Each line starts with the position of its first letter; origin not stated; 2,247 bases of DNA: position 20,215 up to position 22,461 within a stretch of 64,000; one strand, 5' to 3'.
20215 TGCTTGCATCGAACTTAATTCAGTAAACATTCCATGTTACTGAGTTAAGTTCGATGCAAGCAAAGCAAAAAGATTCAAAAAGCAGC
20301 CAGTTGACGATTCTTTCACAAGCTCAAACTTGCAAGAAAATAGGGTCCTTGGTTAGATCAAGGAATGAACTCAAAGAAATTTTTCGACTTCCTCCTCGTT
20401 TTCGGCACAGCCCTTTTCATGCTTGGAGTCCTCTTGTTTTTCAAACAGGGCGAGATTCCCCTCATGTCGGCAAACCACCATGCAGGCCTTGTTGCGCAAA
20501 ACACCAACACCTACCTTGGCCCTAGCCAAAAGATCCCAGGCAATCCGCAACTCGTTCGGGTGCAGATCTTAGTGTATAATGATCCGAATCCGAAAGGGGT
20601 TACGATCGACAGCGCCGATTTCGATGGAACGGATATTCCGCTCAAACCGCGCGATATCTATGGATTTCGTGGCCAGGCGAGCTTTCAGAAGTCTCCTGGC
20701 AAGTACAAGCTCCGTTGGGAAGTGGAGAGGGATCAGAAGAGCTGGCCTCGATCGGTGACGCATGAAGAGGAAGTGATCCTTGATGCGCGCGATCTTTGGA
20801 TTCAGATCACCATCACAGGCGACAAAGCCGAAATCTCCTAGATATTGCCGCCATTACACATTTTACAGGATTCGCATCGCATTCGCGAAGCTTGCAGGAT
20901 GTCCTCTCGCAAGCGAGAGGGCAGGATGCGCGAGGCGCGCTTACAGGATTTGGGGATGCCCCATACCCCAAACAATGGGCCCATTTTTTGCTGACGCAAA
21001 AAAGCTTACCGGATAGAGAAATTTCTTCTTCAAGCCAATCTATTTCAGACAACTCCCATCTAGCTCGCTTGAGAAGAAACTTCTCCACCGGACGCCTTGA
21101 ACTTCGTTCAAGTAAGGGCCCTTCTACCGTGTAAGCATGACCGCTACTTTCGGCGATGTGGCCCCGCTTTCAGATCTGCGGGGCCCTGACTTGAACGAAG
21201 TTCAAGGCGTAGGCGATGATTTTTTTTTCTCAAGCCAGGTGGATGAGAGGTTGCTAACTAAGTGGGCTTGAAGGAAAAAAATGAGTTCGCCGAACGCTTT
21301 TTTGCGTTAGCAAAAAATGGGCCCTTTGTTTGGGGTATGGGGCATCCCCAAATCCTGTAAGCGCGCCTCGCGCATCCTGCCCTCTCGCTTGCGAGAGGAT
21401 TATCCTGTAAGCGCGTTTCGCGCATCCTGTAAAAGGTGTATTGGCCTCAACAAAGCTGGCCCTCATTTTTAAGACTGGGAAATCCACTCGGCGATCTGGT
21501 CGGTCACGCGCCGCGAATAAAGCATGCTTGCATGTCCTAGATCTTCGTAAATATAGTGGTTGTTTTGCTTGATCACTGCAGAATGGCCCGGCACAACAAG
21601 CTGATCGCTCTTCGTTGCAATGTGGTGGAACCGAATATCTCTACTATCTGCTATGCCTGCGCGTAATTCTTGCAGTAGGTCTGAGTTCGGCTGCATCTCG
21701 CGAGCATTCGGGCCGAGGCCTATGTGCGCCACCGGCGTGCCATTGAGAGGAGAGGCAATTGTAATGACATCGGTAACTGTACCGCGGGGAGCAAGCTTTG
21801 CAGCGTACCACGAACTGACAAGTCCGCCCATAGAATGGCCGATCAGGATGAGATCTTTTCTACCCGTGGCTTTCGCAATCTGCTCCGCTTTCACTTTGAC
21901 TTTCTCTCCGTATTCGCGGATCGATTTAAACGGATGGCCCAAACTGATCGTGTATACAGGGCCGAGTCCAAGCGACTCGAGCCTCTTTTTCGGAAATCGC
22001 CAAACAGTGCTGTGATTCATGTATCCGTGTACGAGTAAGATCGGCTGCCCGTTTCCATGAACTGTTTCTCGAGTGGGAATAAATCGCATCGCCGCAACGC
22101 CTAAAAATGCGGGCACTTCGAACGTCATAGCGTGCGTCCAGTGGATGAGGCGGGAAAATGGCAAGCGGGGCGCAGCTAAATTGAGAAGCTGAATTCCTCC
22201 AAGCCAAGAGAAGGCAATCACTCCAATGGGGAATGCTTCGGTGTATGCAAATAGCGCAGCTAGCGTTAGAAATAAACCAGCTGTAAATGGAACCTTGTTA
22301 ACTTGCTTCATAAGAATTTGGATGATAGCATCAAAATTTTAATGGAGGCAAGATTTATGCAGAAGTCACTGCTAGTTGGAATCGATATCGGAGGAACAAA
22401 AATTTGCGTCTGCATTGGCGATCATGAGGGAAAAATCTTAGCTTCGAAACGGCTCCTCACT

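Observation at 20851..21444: Element C: ~590-bp almost complete palindrome made of two inverted ~290-bp halves, each rich in local hairpins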

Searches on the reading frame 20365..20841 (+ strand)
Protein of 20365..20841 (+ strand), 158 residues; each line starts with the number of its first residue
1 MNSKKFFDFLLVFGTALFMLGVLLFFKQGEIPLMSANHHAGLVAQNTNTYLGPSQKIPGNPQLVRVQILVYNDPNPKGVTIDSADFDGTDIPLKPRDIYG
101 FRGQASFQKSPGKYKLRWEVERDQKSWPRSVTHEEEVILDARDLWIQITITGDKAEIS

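Call 10: find_encoding_contigs(protein=window:20365-20841:+, flank=10000, max_places=10)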
Protein window:20365-20841:+ (158 aa): no gene with exactly this product is on record in the collection.

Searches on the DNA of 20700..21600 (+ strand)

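Call 5: search_rna_families(source=window, start=20700, end=21600, threshold=evalue, max_evalue=10)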
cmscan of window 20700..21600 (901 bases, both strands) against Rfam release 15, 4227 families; matches with E-value up to 10: 6.
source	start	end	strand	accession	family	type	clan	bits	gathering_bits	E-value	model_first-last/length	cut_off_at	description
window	21091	21211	-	RF03679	MIR2084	Gene; miRNA;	-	32.2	100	6.6e-05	1-107/107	no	MIR2084 microRNA precursor family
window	21091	21211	+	RF03679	MIR2084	Gene; miRNA;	-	31.6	100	9.6e-05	1-107/107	no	MIR2084 microRNA precursor family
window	21077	21223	+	RF03955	MIR2934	Gene; miRNA;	-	28.2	100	0.0064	1-113/113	no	MIR2934 microRNA precursor family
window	21096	21205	+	RF00244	mir-26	Gene; miRNA;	-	23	57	0.0096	1-81/81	no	mir-26 microRNA precursor family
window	21088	21214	+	RF04135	MIR5062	Gene; miRNA;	-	18.1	140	1.2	1-158/158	no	MIR5062 microRNA precursor family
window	21209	21223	+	RF01121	sR38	Gene; snRNA; snoRNA; CD-box;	-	11.9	50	5.3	1-59/59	no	Small nucleolar RNA sR38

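Call 39: search_dna_similar(query=window:20842-21468:+, collection=plasmids, mode=distant, max_evalue=0.01)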
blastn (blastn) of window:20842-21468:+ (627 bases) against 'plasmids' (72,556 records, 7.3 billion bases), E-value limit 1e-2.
No match.

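Call 40: search_dna_similar(query=window:20842-21468:+, collection=phages, mode=distant, max_evalue=0.01)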
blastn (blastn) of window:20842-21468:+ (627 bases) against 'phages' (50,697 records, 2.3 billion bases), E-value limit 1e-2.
No match.

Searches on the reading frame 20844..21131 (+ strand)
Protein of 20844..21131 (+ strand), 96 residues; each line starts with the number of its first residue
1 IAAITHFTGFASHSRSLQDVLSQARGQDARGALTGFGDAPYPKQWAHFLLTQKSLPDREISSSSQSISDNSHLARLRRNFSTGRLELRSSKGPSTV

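Call 23: find_homologous_proteins(query=window:20844-21131:+, max_evalue=10)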
Query seq(96 aa): 2 candidates shared short words with the query, none scored E <= 10.

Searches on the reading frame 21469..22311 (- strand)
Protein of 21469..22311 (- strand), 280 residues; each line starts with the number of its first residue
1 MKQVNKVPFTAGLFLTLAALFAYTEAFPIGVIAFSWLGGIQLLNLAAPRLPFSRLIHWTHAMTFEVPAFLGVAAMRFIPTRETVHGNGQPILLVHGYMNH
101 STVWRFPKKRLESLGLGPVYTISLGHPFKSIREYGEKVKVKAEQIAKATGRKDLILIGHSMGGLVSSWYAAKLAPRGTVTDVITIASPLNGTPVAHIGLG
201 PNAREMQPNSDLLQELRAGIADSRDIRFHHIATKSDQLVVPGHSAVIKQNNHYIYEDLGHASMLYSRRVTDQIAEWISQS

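Call 9: find_encoding_contigs(protein=window:21469-22311:-, flank=10000, max_places=10)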
Protein window:21469-22311:- (280 aa): 1 contig read that carries it; 1 place shown.
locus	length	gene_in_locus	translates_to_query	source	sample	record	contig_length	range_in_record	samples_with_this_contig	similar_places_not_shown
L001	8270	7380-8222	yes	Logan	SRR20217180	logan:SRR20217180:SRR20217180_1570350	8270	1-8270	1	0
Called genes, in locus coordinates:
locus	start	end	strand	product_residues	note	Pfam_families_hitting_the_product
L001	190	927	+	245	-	-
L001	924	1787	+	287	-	-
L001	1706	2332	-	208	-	PF20408:Abhydrolase_11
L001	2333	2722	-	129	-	-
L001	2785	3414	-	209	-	PF00156:Pribosyltran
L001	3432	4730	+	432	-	PF03631:Virul_fac_BrkB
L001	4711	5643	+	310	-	PF20511:PMI_typeI_cat, PF07883:Cupin_2 (faint), PF21621:MPI_cupin_dom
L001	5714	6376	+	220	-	PF14681:UPRTase, PF00156:Pribosyltran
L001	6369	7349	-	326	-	PF00480:ROK, PF01869:BcrAD_BadFG (faint)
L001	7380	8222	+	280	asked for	PF12146:Hydrolase_4 (faint), PF00561:Abhydrolase_1 (weak), PF12697:Abhydrolase_6, PF07819:PGAP1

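Call 13: find_homologous_proteins(query=window:21469-22311:-)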
Query window:21469-22311:- (280 aa): 559 proteins with E <= 0.001 among 2938 candidates; the best 120 are listed.
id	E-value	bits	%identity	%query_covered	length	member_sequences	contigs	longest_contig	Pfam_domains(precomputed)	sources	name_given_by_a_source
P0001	1.6e-182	623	98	100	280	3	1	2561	PF12697.14,PF00561.27,PF07819.20,PF12146.16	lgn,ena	-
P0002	5.0e-144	497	79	99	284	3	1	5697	PF02089.22,PF12697.14,PF00561.27,PF07819.20,PF12146.16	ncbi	-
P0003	1.6e-135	469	75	90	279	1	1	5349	PF12697.14,PF02450.22,PF00561.27,PF07819.20,PF12146.16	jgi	-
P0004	2.0e-135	469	73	99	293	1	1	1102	PF12697.14,PF00561.27,PF07819.20,PF12146.16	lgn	-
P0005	1.5e-126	439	70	100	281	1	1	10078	PF12697.14,PF00561.27,PF07819.20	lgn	-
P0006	8.1e-122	424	67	98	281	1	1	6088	PF12697.14,PF02450.22,PF00561.27,PF07819.20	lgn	-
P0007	1.6e-120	420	64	99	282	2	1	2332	PF12697.14,PF00561.27,PF07819.20,PF12146.16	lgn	-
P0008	2.3e-120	419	66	100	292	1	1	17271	PF02089.22,PF12697.14,PF00561.27,PF07819.20,PF12146.16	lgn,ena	-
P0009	1.3e-119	417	69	99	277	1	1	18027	PF02089.22,PF12697.14,PF00561.27,PF07819.20,PF12146.16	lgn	-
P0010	2.8e-119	416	67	99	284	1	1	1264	PF02089.22,PF12697.14,PF00561.27,PF07819.20,PF12146.16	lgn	-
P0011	8.3e-119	414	65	100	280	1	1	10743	PF12697.14,PF00561.27,PF07819.20,PF12146.16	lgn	-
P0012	2.0e-117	409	65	100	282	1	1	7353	PF02089.22,PF12697.14,PF02450.22,PF00561.27,PF07819.20,PF12146.16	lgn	-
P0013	7.1e-115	401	64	100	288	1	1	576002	PF01764.32,PF02089.22,PF12697.14,PF00561.27,PF07819.20,PF12146.16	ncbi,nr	ncbi:MAG: alpha/beta fold hydrolase [Parachlamydiales bacterium]|nr:alpha/beta fold hydrolase [Parac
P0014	7.7e-115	401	62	100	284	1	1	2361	PF02089.22,PF12697.14,PF00561.27,PF07819.20,PF12146.16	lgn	-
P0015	1.1e-114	400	62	100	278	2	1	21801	PF02089.22,PF12697.14,PF00561.27,PF07819.20,PF12146.16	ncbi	-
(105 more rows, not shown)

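Call 14: find_encoding_contigs(protein=P0001, flank=10000)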
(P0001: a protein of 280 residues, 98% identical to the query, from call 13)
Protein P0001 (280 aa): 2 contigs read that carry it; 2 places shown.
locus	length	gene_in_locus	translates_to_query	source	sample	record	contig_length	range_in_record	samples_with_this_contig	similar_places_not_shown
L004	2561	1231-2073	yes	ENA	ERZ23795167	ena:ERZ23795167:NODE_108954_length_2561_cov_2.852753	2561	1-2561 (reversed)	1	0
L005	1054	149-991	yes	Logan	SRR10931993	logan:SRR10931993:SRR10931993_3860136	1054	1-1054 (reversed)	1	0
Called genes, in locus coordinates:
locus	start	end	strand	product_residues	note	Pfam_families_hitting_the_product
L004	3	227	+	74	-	?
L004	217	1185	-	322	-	PF00480:ROK, PF01869:BcrAD_BadFG (weak)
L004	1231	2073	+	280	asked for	PF12146:Hydrolase_4 (faint), PF00561:Abhydrolase_1 (weak), PF12697:Abhydrolase_6, PF07819:PGAP1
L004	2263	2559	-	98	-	?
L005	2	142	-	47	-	?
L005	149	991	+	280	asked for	PF12146:Hydrolase_4 (faint), PF00561:Abhydrolase_1 (weak), PF12697:Abhydrolase_6, PF07819:PGAP1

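Call 15: find_encoding_contigs(protein=P0002, flank=10000)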
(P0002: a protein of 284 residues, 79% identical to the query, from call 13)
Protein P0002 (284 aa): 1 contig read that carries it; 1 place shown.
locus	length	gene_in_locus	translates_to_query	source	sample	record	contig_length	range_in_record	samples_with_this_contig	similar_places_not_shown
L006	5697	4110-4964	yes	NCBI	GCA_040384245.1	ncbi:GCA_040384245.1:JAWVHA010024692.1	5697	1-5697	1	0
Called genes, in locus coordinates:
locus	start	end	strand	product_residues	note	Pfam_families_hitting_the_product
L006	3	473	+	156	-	?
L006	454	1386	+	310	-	PF20511:PMI_typeI_cat, PF07883:Cupin_2 (faint), PF21621:MPI_cupin_dom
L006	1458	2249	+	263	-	PF02868:Peptidase_M4_C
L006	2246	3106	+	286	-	PF01641:SelR, PF01625:PMSR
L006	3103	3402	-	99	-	PF00480:ROK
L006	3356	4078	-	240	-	-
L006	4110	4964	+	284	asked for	PF00561:Abhydrolase_1, PF02089:Palm_thioest (weak), PF12146:Hydrolase_4 (weak), PF12697:Abhydrolase_6, PF07819:PGAP1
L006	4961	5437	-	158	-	-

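Call 16: find_encoding_contigs(protein=P0003, flank=10000)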
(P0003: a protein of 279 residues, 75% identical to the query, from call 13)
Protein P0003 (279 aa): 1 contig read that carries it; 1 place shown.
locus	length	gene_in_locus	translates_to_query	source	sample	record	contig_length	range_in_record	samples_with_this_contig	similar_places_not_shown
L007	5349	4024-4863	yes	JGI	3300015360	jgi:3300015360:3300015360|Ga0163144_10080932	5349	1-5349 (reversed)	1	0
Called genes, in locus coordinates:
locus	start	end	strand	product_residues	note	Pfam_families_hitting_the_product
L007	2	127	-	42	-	?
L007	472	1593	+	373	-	PF03631:Virul_fac_BrkB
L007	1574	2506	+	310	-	PF20511:PMI_typeI_cat, PF07883:Cupin_2 (faint), PF21621:MPI_cupin_dom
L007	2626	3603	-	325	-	PF00480:ROK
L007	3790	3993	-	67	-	PF01965:DJ-1_PfpI (weak)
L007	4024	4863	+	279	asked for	PF00561:Abhydrolase_1 (weak), PF12146:Hydrolase_4, PF12697:Abhydrolase_6, PF02450:LCAT (weak), PF07819:PGAP1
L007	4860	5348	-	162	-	?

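Call 42: list_cluster_members(proteins=[window:21469-22311:-, window:20365-20841:+])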
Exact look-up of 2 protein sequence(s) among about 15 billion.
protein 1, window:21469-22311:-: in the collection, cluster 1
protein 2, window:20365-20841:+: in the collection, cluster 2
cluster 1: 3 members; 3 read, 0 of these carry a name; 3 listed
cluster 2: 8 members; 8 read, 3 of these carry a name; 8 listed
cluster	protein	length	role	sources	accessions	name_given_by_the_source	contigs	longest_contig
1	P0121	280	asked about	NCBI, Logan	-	-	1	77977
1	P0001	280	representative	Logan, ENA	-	-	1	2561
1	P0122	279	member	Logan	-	-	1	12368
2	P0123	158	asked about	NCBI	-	-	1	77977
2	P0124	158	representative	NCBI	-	-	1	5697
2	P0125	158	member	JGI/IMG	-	hypothetical protein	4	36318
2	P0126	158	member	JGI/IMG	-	hypothetical protein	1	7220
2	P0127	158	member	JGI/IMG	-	hypothetical protein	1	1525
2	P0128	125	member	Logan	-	-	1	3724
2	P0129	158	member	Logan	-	-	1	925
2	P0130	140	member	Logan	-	-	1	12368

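Call 43: find_encoding_contigs(protein=P0122, flank=10000)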
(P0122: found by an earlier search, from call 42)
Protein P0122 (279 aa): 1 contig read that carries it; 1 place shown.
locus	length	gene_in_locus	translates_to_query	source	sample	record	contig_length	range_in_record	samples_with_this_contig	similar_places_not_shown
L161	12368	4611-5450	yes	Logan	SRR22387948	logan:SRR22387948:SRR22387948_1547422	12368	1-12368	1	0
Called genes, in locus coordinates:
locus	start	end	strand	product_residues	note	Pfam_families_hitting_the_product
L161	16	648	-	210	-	PF00156:Pribosyltran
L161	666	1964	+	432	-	PF03631:Virul_fac_BrkB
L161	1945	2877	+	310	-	PF20511:PMI_typeI_cat, PF07883:Cupin_2 (faint), PF21621:MPI_cupin_dom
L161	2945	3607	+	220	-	PF14681:UPRTase, PF00156:Pribosyltran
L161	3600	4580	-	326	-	PF00480:ROK, PF01869:BcrAD_BadFG (faint)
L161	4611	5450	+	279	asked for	PF12146:Hydrolase_4 (faint), PF00561:Abhydrolase_1 (weak), PF02089:Palm_thioest (faint), PF12697:Abhydrolase_6, PF07819:PGAP1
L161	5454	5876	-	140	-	-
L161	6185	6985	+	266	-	-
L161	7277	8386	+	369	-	-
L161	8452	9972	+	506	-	-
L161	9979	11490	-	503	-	PF00496:SBP_bac_5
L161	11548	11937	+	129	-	PF04020:Phage_holin_4_2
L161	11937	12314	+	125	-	-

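Call 44: find_encoding_contigs(protein=P0125, flank=6000)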
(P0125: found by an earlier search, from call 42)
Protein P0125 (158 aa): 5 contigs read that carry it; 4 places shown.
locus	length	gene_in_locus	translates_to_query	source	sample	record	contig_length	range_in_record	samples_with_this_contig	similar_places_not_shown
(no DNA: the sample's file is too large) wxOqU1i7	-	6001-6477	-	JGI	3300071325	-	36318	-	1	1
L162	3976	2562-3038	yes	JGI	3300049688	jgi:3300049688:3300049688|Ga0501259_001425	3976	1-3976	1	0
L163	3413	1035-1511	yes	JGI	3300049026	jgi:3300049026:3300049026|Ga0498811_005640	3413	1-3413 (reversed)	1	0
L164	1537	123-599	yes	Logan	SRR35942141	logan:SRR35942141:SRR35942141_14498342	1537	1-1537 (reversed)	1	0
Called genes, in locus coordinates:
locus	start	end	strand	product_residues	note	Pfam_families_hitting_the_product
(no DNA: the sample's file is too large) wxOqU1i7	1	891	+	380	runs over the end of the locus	PF07690:MFS_1, PF12832:MFS_1_like (weak), PF07690:MFS_1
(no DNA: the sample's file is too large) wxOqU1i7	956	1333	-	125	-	PF04020:Phage_holin_4_2 (weak)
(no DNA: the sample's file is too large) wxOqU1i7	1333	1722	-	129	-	PF04020:Phage_holin_4_2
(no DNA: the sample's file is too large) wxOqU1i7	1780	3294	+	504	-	PF00496:SBP_bac_5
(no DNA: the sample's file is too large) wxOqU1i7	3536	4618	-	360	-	-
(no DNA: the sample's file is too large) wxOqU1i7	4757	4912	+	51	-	-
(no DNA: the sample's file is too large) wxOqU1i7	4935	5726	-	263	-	-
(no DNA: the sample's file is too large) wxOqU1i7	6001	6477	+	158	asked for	-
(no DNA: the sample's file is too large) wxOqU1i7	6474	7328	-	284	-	PF00561:Abhydrolase_1, PF12146:Hydrolase_4 (weak), PF12697:Abhydrolase_6, PF02450:LCAT (weak), PF07819:PGAP1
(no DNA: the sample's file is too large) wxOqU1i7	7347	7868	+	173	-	PF01965:DJ-1_PfpI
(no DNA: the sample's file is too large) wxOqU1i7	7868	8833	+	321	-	PF00480:ROK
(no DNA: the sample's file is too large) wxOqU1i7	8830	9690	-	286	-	PF01641:SelR, PF01625:PMSR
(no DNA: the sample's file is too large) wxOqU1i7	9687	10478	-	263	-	PF02868:Peptidase_M4_C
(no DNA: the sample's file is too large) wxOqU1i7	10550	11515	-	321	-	PF20511:PMI_typeI_cat, PF07883:Cupin_2 (faint), PF21621:MPI_cupin_dom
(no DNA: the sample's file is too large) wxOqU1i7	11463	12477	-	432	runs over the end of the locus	PF03631:Virul_fac_BrkB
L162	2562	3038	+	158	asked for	-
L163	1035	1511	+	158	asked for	-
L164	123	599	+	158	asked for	-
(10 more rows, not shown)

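Call 46: find_encoding_contigs(protein=P0128, flank=5000)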
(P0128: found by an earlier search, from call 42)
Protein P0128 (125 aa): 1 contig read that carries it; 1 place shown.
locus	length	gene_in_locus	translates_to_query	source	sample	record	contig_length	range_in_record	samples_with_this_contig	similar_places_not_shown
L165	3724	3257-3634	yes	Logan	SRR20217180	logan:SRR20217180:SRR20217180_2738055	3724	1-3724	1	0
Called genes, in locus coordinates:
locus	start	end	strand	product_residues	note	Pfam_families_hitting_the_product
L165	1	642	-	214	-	?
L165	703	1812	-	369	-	-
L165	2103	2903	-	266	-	-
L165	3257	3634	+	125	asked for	-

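Call 47: find_encoding_contigs(protein=P0129, flank=5000)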
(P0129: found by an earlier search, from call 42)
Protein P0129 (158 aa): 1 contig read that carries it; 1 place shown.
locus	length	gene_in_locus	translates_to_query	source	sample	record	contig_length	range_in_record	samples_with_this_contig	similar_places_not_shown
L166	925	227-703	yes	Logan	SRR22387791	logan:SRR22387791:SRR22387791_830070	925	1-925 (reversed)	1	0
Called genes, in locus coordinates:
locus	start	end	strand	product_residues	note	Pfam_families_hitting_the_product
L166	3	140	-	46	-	?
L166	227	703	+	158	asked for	-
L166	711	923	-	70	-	?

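Call 78: find_encoding_contigs(protein=P0126, flank=4000)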
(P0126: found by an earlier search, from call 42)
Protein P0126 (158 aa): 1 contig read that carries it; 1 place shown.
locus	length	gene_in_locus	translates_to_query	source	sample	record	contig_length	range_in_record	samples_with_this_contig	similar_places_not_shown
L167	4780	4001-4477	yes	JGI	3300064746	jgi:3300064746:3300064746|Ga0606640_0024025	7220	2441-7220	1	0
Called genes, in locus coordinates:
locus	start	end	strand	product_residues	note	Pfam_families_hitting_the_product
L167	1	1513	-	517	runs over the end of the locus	-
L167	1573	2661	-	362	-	-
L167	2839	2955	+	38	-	-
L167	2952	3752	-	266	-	-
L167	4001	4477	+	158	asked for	-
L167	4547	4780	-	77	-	?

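Call 79: find_encoding_contigs(protein=P0127, flank=4000)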
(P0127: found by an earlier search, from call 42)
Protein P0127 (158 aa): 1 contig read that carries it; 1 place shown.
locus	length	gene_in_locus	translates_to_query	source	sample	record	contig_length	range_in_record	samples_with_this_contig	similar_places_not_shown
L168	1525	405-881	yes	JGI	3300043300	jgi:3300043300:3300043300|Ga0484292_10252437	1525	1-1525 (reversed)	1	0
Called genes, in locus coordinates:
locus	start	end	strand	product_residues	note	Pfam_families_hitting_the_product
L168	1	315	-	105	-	?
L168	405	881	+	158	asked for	-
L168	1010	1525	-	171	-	?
